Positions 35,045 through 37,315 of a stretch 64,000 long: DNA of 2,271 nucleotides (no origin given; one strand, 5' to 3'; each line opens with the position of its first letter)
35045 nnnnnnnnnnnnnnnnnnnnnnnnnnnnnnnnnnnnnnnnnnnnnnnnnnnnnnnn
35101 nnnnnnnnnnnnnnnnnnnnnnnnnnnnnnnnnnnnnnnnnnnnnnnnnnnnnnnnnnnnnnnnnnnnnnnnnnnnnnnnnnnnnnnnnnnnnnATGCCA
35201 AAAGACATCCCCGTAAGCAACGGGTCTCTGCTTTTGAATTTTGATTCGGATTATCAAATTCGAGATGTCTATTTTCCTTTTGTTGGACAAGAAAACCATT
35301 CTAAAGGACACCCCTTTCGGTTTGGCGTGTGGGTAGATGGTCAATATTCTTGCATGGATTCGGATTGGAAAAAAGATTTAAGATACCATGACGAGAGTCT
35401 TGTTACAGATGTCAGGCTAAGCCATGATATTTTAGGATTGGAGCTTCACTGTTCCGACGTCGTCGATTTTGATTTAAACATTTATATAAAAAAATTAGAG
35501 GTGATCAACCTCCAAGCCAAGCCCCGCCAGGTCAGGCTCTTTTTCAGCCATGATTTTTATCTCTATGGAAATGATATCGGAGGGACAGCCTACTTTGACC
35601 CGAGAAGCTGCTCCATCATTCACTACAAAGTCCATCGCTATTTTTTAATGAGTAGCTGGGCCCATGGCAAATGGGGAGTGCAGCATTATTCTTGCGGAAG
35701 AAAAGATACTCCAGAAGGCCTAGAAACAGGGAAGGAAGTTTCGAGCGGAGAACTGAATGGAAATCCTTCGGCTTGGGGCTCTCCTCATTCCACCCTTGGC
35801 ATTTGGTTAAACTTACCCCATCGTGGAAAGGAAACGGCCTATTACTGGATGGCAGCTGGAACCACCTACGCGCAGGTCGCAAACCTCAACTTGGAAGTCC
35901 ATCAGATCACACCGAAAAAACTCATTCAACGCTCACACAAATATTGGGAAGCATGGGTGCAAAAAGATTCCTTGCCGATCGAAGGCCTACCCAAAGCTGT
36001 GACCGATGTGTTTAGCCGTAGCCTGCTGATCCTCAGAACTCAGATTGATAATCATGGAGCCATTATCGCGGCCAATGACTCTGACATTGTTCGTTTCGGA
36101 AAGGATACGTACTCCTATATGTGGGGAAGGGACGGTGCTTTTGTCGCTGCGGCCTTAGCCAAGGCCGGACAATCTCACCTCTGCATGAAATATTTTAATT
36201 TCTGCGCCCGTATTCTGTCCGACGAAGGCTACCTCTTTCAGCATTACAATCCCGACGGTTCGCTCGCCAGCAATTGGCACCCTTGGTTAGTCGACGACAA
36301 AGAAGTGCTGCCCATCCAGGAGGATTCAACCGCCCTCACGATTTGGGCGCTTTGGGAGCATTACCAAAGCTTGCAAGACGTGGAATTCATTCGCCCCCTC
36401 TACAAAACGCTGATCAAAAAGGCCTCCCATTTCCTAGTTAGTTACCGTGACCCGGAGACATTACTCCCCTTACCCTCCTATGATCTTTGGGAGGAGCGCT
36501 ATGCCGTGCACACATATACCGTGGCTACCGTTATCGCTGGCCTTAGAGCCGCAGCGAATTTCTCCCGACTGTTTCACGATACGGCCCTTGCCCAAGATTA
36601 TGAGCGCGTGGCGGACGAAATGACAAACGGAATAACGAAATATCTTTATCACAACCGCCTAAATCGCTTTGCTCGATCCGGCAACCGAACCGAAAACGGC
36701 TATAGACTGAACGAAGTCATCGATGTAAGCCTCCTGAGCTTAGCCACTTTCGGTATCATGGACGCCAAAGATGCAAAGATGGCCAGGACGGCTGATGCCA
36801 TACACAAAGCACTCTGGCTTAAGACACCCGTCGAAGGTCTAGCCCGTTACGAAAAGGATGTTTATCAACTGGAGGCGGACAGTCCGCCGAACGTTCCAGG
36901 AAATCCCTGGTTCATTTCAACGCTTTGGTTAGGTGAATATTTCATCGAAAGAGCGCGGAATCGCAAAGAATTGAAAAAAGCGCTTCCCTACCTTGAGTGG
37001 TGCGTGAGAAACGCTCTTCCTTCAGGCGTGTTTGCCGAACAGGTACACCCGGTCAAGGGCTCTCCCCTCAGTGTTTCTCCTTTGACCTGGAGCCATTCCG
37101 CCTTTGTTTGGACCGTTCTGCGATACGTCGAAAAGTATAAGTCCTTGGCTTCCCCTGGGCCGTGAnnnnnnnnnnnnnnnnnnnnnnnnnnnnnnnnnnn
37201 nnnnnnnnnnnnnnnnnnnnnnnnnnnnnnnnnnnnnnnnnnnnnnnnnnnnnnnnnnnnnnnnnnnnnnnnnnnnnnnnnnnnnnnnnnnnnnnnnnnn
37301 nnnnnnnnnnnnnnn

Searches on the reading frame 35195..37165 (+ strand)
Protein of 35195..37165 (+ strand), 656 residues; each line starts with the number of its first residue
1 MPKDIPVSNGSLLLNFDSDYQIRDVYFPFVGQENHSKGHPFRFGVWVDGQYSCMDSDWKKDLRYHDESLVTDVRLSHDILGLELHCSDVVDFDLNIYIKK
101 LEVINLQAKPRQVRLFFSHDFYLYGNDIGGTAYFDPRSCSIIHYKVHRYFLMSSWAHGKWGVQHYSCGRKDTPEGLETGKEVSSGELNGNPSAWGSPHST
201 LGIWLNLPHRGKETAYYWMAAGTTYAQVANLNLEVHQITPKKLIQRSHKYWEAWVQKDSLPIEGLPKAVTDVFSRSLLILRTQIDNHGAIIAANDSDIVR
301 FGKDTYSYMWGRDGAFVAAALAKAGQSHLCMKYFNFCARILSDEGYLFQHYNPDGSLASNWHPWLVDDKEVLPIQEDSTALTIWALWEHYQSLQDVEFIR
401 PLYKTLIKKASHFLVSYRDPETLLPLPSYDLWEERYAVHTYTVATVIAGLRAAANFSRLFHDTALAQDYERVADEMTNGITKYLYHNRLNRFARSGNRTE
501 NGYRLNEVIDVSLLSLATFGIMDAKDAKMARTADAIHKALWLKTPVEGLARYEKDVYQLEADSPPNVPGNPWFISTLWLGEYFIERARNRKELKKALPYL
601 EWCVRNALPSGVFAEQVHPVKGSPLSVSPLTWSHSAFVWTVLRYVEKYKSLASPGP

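Call 18: search_protein_families(library=pfam, proteins=[window:35195-37165:+], max_evalue=0.001)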
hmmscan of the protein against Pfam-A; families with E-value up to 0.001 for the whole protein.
window:35195-37165:+ (656 aa): 2 families
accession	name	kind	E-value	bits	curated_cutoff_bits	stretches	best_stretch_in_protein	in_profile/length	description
PF00723.27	Glyco_hydro_15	-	8.1e-27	94.6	22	1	279-638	15-423/427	Glycosyl hydrolases family 15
PF22422.2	MGH1-like_GH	-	2.9e-05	24.2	27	0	444-534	177-265/356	Mannosylglycerate hydrolase MGH1-like glycoside hydrolase domain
